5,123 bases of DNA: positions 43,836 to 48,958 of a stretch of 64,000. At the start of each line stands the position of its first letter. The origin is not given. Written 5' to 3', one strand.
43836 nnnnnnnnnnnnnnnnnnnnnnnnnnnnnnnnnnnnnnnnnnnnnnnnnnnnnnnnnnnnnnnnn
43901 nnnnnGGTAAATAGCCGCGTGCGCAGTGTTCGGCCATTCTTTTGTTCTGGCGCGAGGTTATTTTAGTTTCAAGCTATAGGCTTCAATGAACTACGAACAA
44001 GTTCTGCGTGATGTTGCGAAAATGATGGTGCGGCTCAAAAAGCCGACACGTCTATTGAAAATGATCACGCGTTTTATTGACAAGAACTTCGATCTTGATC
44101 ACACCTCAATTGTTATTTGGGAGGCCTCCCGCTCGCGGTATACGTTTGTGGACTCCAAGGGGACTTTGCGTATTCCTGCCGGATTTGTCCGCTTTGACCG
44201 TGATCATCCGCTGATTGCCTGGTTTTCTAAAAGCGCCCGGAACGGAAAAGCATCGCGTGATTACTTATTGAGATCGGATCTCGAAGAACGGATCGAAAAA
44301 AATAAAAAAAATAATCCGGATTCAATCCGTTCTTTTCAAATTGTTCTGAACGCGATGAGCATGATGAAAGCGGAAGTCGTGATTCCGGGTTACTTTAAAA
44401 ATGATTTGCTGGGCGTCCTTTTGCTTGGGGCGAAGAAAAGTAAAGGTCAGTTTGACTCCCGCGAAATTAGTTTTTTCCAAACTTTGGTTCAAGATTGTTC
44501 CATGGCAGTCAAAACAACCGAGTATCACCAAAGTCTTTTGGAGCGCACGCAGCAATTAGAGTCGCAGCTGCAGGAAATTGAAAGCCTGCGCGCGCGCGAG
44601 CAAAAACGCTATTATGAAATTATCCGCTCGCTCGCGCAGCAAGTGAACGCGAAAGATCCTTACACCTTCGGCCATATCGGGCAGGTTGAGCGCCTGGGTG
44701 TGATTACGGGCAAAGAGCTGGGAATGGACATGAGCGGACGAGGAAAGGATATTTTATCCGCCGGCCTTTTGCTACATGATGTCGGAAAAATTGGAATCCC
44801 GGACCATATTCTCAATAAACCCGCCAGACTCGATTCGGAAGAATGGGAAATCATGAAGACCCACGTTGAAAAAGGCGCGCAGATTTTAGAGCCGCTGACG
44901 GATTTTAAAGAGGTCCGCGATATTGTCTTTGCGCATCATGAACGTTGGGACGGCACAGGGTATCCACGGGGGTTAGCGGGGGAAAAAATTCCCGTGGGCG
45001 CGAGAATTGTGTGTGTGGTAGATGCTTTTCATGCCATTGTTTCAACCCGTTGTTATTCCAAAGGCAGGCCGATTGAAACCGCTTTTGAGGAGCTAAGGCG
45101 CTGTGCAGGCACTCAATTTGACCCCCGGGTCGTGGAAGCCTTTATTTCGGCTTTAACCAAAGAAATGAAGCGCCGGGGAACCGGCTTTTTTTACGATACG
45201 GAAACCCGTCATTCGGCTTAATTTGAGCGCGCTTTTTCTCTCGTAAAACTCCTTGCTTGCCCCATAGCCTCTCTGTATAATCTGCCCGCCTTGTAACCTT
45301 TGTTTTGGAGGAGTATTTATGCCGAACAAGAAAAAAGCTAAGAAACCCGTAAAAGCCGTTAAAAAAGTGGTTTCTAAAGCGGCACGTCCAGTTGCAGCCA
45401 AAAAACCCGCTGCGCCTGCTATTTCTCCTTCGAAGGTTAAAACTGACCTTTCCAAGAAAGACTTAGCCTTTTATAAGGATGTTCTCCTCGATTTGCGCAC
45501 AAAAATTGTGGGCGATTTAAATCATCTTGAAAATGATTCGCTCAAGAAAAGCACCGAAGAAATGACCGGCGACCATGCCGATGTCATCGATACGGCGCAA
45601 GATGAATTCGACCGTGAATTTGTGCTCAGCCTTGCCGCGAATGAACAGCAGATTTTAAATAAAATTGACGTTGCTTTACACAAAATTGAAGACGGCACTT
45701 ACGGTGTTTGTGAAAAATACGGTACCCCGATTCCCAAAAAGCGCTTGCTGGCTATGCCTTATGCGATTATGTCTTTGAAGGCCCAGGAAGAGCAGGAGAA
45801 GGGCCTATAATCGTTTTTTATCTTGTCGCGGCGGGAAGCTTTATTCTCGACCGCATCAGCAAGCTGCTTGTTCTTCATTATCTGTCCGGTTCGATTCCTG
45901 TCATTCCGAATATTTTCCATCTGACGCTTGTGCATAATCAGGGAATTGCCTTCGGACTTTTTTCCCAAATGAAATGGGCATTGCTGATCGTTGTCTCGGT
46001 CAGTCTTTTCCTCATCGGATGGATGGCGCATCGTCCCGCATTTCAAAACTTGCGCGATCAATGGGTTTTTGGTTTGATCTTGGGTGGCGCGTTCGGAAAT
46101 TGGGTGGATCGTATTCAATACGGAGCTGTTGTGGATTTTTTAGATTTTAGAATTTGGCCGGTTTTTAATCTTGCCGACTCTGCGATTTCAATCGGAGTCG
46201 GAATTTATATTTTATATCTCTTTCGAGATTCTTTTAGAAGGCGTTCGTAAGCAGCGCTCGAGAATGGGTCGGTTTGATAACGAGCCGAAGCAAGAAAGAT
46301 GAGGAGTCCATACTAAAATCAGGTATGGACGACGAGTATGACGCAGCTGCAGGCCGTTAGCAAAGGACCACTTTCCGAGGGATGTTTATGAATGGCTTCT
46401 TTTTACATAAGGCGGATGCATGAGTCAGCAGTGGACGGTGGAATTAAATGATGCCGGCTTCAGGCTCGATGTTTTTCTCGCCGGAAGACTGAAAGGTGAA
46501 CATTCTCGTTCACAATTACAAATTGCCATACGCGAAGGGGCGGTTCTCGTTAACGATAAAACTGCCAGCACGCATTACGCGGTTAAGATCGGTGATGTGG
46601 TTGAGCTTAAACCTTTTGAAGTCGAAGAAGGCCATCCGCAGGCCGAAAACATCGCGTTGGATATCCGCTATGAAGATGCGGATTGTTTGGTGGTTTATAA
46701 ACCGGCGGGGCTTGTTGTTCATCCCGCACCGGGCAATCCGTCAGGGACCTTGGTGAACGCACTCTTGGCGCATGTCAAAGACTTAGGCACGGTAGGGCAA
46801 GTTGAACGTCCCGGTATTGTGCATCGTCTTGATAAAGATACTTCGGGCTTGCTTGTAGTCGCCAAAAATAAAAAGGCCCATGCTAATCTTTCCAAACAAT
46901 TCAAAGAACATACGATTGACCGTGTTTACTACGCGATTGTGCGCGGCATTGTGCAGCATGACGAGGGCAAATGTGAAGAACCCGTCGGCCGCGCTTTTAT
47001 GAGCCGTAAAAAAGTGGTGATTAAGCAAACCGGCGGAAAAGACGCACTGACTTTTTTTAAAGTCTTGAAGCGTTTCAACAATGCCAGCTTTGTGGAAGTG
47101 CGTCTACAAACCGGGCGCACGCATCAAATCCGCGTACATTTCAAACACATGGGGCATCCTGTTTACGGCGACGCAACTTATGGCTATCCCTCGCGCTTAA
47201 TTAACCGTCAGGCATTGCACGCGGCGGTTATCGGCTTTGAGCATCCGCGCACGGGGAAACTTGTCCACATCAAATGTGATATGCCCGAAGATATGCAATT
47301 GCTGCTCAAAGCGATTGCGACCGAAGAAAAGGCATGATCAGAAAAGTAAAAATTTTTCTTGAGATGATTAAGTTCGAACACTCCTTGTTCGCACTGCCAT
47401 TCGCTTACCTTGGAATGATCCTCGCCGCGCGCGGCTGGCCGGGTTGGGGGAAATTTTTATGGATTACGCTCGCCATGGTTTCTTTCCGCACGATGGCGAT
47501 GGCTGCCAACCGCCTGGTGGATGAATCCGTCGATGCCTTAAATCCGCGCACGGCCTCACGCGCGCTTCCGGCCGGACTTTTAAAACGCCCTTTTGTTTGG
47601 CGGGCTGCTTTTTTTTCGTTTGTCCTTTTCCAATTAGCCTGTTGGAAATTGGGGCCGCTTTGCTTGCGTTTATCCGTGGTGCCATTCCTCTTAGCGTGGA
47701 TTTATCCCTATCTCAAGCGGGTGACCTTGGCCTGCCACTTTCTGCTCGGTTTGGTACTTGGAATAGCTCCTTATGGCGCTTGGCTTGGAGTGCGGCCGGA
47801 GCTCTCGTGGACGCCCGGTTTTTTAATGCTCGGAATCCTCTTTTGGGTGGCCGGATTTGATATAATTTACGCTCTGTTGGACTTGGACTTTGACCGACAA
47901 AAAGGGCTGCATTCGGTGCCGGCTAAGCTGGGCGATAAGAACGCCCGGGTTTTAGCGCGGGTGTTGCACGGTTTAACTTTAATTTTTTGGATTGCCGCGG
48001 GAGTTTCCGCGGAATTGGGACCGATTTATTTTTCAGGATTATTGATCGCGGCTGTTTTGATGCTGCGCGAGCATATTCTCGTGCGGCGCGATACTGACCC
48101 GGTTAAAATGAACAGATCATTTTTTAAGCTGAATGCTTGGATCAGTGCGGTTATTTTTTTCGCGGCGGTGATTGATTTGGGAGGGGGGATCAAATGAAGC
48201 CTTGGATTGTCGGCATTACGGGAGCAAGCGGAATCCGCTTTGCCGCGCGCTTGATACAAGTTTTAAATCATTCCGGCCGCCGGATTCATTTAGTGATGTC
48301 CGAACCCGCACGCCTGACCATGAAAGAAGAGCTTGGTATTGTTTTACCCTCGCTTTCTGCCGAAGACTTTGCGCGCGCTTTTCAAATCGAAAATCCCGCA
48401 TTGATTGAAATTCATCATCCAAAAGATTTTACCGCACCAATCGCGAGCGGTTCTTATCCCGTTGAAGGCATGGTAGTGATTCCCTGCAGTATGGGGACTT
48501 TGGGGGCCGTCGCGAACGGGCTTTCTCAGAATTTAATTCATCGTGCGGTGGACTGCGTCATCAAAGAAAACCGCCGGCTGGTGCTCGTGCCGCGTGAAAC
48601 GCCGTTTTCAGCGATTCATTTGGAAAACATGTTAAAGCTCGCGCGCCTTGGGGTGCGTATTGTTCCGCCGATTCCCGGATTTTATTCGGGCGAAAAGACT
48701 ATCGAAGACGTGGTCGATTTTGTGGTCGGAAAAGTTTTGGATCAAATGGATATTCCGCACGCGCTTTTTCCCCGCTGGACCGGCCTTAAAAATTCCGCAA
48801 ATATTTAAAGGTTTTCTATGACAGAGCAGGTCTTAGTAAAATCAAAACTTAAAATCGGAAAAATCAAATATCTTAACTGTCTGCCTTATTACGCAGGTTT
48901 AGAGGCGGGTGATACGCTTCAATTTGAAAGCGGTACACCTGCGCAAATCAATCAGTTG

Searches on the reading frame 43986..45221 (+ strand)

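Call 52: search_protein_families(library=pfam, max_evalue=0.00001, proteins=[window:43986-45221:+])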
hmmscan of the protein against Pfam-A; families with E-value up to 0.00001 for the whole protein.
window:43986-45221:+ (411 aa): 2 families
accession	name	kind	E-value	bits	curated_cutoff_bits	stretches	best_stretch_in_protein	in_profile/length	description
PF13487.12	HD_5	-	1.6e-33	116.3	27.2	1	218-382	5-170/170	HD domain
PF01966.28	HD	-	6.2e-20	72.1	22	1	228-350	2-115/116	HD domain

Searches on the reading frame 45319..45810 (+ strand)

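Call 52: search_protein_families(library=pfam, max_evalue=0.00001, proteins=[window:45319-45810:+])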
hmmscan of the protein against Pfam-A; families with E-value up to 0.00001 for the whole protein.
window:45319-45810:+ (163 aa): 1 family
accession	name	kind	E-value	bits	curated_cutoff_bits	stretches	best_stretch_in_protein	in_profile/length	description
PF01258.23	zf-dskA_traR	-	2.4e-07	31.1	24.9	1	126-161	1-36/36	Prokaryotic dksA/traR C4-type zinc finger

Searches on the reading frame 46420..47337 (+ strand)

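Call 53: search_protein_families(library=pfam, max_evalue=0.00001, proteins=[window:46420-47337:+])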
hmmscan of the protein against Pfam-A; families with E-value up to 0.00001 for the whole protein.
window:46420-47337:+ (305 aa): 2 families
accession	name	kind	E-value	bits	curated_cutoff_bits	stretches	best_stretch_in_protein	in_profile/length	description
PF00849.27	PseudoU_synth_2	-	1.4e-37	129.7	26.8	1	89-243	2-152/152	RNA pseudouridylate synthase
PF01479.30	S4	-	6e-08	32.7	22.8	1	15-61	2-48/48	S4 domain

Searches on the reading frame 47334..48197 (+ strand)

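Call 53: search_protein_families(library=pfam, max_evalue=0.00001, proteins=[window:47334-48197:+])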
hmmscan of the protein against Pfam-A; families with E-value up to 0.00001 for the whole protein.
window:47334-48197:+ (287 aa): 1 family
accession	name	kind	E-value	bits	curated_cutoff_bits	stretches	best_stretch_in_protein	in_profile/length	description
PF01040.23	UbiA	-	6.9e-50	170.1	34.2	1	20-267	1-248/250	UbiA prenyltransferase family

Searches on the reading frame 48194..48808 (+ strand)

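Call 53: search_protein_families(library=pfam, max_evalue=0.00001, proteins=[window:48194-48808:+])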
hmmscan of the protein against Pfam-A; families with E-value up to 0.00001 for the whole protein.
window:48194-48808:+ (204 aa): 1 family
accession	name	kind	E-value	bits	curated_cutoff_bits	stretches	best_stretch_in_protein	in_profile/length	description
PF02441.25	Flavoprotein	-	1.8e-42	145.1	22.7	1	3-185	2-162/162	Flavoprotein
